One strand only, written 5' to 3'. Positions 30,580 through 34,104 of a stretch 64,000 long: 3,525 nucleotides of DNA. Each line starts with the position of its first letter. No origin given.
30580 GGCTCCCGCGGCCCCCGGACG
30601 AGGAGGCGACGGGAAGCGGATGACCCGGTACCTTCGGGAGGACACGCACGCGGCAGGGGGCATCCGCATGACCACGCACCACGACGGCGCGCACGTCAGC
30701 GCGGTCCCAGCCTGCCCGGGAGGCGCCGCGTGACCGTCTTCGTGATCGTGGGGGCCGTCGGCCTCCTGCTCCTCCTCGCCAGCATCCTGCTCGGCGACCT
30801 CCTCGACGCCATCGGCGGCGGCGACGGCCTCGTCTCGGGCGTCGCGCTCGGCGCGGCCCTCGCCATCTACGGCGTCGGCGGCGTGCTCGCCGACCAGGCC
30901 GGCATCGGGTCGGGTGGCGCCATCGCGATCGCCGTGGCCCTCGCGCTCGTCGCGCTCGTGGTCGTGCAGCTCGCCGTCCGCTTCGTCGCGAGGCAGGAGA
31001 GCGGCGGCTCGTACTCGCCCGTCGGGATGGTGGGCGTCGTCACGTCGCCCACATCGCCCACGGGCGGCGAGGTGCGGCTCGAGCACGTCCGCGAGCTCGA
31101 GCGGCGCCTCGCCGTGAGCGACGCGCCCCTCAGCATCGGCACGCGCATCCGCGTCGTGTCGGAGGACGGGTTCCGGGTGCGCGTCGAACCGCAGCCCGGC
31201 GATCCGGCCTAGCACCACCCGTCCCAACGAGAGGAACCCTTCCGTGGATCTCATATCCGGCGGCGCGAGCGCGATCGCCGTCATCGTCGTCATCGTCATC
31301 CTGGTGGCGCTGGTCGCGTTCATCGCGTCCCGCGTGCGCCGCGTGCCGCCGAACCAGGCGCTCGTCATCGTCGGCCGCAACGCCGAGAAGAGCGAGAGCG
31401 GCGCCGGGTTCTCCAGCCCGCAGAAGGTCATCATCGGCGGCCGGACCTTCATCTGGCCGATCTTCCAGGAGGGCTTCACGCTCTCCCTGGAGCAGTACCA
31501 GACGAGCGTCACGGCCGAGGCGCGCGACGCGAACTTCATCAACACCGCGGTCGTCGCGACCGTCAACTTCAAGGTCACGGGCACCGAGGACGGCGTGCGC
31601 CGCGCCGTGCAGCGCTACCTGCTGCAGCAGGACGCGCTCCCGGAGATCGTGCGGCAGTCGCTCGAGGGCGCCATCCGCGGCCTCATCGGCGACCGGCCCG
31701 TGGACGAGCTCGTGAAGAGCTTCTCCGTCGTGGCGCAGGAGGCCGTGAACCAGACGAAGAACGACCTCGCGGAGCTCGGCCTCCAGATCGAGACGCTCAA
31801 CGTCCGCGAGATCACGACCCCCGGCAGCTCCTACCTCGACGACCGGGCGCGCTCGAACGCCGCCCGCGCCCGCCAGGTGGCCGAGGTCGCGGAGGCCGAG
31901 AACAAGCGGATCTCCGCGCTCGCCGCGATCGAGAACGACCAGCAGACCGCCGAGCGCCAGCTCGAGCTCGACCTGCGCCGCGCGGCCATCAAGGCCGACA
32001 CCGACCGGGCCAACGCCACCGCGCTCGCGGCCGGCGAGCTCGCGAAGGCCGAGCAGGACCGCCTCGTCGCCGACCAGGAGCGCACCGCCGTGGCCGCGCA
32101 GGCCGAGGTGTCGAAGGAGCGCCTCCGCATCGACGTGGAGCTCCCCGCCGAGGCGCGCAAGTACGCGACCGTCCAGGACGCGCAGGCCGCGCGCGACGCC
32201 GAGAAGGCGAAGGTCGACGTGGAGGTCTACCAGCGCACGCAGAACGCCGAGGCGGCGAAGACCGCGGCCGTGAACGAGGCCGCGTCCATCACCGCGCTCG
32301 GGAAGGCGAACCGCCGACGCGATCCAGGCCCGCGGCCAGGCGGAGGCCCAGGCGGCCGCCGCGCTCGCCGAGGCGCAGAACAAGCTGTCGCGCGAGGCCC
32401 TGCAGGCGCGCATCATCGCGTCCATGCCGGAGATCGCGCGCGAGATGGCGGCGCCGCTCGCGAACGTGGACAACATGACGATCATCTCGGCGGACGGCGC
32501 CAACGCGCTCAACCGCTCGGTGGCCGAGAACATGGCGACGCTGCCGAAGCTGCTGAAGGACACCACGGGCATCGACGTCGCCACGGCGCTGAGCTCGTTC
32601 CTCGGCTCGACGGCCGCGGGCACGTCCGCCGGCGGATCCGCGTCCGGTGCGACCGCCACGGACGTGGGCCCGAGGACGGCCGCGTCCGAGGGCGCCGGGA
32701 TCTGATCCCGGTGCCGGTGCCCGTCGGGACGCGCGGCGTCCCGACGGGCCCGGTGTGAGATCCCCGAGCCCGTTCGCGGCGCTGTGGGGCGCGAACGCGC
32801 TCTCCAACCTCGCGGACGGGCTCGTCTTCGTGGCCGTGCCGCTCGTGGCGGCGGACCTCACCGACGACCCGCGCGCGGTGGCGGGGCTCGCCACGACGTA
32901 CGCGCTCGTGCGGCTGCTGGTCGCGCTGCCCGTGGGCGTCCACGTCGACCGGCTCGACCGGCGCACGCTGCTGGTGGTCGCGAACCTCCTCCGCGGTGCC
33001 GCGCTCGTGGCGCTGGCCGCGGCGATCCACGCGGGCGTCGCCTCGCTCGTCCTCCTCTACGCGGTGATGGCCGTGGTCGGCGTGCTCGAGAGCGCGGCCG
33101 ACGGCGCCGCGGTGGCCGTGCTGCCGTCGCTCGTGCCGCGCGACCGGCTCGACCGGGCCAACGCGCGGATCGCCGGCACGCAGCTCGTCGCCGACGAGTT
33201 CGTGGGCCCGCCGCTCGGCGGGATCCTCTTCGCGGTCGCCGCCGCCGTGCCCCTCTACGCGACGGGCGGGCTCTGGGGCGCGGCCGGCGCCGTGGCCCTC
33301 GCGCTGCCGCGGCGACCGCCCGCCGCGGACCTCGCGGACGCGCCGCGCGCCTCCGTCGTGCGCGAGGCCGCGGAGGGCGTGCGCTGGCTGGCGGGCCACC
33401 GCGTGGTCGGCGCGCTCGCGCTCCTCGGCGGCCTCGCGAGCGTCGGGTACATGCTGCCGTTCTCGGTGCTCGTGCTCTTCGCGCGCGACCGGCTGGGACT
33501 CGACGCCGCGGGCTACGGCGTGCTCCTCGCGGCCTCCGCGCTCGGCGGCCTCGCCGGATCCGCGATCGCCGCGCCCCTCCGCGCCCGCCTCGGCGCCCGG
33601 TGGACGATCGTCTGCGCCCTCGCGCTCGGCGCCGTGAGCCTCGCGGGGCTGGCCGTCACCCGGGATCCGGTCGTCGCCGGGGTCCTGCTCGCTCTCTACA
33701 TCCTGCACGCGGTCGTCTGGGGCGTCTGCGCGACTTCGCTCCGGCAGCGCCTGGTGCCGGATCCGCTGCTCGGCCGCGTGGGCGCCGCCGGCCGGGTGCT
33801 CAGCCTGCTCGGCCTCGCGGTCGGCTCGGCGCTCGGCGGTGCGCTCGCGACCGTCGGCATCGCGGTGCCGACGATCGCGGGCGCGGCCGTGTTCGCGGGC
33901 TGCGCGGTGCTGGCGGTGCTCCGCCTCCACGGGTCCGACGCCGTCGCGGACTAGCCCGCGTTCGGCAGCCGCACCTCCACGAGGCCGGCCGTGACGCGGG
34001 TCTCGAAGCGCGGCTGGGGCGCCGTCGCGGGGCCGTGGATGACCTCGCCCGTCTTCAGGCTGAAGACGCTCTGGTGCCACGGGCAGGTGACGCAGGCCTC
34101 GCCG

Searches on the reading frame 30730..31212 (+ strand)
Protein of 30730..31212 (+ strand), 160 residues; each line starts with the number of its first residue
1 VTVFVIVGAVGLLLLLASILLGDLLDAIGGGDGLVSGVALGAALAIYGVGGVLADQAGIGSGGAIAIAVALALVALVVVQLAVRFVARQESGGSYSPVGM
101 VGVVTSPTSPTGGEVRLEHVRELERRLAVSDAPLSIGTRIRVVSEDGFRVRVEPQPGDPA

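Call 67: search_protein_families(library=pfam, proteins=[window:30730-31212:+], max_evalue=0.001)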
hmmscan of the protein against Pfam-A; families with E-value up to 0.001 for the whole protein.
window:30730-31212:+ (160 aa): 1 family
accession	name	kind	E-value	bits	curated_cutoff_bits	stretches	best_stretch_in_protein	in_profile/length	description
PF01957.25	NfeD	-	3.6e-05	24.3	29.1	1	98-154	5-57/57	NfeD-like C-terminal, partner-binding domain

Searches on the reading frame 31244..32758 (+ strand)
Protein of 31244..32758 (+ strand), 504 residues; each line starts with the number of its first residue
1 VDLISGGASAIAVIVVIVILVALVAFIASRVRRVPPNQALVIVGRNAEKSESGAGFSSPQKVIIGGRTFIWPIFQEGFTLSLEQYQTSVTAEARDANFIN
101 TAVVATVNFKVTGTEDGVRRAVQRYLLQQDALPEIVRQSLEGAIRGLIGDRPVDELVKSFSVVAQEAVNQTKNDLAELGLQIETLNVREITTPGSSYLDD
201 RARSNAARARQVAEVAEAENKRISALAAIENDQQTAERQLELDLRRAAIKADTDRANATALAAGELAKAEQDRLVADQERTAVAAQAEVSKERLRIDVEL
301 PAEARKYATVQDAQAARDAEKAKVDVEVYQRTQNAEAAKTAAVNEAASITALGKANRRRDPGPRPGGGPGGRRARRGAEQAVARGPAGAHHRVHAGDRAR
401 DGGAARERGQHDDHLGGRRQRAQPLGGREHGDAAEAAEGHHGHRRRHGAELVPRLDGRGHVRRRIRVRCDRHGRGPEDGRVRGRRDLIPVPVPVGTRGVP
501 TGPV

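Call 67: search_protein_families(library=pfam, proteins=[window:31244-32758:+], max_evalue=0.001)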
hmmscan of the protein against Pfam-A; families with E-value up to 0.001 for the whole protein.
window:31244-32758:+ (504 aa): 1 family
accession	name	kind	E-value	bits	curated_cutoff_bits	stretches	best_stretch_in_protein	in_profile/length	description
PF01145.31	Band_7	-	1.2e-20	74.8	23.6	1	33-221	2-175/176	SPFH domain / Band 7 family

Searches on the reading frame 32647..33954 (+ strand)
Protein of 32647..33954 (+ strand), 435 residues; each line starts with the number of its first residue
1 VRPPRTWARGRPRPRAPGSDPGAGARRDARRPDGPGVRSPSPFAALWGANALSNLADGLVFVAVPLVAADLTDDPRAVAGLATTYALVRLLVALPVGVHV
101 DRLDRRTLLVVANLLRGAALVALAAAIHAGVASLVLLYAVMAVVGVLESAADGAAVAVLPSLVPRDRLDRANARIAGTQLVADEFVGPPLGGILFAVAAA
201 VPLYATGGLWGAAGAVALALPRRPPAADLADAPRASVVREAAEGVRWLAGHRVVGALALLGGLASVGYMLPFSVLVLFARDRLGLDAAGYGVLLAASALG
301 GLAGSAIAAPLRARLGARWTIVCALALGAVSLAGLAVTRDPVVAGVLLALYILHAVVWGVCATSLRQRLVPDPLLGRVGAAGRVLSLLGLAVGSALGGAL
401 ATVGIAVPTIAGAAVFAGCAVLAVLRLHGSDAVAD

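Call 67: search_protein_families(library=pfam, proteins=[window:32647-33954:+], max_evalue=0.001)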
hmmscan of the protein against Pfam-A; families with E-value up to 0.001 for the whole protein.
window:32647-33954:+ (435 aa): 2 families
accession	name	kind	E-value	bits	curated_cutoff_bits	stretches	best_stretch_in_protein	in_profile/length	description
PF07690.21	MFS_1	-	2e-25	89.9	33.4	2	46-271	1-226/347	Major Facilitator Superfamily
PF05977.19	MFS_3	-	8.6e-24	84.3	27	1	43-432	12-400/524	Transmembrane secretion effector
